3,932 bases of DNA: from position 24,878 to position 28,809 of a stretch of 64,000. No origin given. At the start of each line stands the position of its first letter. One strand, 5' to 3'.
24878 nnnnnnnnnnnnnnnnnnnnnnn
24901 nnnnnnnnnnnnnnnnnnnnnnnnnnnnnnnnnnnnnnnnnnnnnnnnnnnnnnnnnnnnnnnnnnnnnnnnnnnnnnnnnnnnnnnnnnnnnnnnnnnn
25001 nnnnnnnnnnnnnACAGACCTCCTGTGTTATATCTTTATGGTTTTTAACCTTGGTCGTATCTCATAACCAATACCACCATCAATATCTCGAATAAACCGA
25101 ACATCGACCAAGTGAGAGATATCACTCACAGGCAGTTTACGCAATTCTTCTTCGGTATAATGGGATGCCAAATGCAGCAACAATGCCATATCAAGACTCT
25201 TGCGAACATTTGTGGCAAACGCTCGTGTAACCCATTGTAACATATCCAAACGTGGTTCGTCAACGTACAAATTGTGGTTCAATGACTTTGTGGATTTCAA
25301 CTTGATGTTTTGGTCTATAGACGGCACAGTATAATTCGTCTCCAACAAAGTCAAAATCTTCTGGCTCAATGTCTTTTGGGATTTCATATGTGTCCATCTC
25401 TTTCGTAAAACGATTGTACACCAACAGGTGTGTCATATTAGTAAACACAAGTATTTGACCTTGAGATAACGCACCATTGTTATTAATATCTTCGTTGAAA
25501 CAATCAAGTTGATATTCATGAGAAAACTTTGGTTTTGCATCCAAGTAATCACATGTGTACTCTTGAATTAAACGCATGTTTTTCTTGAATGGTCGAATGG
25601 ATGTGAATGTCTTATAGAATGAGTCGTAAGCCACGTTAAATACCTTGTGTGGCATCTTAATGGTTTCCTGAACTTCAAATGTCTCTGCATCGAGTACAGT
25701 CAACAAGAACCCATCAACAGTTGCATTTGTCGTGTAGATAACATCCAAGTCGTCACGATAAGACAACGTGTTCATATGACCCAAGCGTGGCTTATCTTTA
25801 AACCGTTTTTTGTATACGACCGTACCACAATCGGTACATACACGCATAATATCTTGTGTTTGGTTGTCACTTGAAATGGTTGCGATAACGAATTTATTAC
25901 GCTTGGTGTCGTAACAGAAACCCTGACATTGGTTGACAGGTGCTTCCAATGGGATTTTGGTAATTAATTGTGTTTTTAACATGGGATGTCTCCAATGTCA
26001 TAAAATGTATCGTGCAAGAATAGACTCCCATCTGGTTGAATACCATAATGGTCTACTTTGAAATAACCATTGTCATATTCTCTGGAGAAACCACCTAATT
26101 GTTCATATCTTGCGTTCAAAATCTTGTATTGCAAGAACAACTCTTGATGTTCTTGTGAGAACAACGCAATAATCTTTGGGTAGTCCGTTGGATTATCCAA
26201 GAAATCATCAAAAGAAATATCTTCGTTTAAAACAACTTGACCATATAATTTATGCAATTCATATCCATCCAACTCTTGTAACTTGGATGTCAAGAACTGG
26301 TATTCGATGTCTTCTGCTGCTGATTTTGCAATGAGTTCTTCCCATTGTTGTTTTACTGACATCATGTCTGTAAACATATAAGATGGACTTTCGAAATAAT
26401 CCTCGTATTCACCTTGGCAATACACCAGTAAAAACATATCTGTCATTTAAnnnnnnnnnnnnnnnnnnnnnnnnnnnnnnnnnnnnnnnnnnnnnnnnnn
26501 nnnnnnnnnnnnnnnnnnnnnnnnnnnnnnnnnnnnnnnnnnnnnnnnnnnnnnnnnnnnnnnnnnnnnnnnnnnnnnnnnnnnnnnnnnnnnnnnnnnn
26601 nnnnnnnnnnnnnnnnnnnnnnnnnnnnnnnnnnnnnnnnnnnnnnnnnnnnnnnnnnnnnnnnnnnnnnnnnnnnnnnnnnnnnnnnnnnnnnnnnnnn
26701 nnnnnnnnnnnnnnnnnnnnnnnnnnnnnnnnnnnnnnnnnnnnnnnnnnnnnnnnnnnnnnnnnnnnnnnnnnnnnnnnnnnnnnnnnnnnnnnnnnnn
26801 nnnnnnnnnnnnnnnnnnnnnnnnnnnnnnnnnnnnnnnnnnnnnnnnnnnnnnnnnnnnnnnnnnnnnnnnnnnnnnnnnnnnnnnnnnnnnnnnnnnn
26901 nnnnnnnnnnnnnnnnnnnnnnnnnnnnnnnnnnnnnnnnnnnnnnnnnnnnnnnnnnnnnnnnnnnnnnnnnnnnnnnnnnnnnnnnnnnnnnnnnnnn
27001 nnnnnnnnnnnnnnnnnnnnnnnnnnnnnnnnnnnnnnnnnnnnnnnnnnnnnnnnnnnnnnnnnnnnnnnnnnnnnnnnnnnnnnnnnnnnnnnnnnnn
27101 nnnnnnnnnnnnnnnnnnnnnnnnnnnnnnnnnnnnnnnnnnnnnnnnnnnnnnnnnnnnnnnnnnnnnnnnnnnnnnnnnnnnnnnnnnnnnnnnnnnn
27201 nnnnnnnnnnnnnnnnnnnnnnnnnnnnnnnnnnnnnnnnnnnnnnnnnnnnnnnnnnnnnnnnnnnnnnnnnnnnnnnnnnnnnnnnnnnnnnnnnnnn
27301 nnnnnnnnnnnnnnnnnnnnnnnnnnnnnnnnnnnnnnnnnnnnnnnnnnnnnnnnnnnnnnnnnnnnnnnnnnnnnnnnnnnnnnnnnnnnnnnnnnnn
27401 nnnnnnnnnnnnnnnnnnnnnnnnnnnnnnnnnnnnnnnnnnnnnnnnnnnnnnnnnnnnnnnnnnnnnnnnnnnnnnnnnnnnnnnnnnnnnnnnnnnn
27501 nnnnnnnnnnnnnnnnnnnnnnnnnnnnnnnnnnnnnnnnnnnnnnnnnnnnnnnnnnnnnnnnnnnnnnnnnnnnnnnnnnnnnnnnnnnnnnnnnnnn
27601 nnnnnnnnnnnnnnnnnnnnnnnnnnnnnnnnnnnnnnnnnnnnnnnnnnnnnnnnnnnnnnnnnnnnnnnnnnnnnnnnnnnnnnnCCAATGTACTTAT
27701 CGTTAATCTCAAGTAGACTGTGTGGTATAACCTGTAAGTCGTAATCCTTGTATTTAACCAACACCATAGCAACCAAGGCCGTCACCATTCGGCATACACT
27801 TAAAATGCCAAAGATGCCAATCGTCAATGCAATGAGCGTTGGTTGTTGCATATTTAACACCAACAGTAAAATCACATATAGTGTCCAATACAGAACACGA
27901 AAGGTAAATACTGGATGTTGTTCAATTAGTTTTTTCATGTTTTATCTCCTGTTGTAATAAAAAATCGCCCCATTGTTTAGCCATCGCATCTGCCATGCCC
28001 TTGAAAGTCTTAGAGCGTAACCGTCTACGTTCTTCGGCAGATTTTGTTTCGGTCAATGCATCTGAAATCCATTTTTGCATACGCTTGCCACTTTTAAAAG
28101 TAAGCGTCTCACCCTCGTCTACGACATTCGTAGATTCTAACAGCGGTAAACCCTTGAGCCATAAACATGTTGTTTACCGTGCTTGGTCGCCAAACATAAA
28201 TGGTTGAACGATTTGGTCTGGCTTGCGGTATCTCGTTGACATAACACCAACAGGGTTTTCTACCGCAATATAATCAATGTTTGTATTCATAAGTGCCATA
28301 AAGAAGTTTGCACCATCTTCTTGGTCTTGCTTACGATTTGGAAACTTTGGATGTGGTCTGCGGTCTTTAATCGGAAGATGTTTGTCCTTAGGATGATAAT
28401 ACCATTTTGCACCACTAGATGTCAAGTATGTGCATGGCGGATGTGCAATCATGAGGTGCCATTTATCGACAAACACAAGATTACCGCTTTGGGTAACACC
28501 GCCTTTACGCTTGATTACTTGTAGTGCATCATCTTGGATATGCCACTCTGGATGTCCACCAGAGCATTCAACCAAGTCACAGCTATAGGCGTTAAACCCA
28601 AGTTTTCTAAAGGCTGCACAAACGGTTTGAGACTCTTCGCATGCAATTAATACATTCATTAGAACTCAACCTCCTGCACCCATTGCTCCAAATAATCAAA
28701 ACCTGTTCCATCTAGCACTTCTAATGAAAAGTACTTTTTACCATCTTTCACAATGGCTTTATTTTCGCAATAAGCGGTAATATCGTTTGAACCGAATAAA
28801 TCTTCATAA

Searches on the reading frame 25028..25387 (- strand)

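Call 34: search_protein_families(library=pfam, proteins=[window:25028-25387:-], max_evalue=0.01)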
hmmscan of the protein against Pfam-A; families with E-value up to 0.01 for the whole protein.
window:25028-25387:- (119 aa): 0 families

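Call 85: search_protein_families(library=ncbifam, proteins=[window:25028-25387:-], max_evalue=0.05)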
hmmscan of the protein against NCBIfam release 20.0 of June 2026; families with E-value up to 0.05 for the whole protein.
window:25028-25387:- (119 aa): 2 families
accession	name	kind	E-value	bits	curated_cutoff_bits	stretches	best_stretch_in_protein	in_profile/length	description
NF009374.0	PRK12737.1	subfamily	0.036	13.1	383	1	37-84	179-220/284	tagatose-bisphosphate aldolase subunit GatY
NF006626.0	PRK09195.1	subfamily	0.045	12.9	384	0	37-84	179-220/284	tagatose-bisphosphate aldolase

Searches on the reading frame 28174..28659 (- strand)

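Call 17: search_protein_families(library=pfam, proteins=[window:28174-28659:-], max_evalue=0.01)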
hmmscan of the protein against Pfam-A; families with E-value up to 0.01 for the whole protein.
window:28174-28659:- (161 aa): 0 families

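Call 41: search_protein_families(library=phrogs, proteins=[window:28174-28659:-], max_evalue=0.001)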
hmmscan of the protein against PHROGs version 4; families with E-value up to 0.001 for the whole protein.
window:28174-28659:- (161 aa): 2 families
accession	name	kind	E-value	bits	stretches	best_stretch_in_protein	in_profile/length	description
phrog_757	-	other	4.1e-41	141.7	1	1-158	15-155/247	DNA methyltransferase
phrog_27471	-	unknown function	1.7e-10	41.9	1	124-160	1-37/93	-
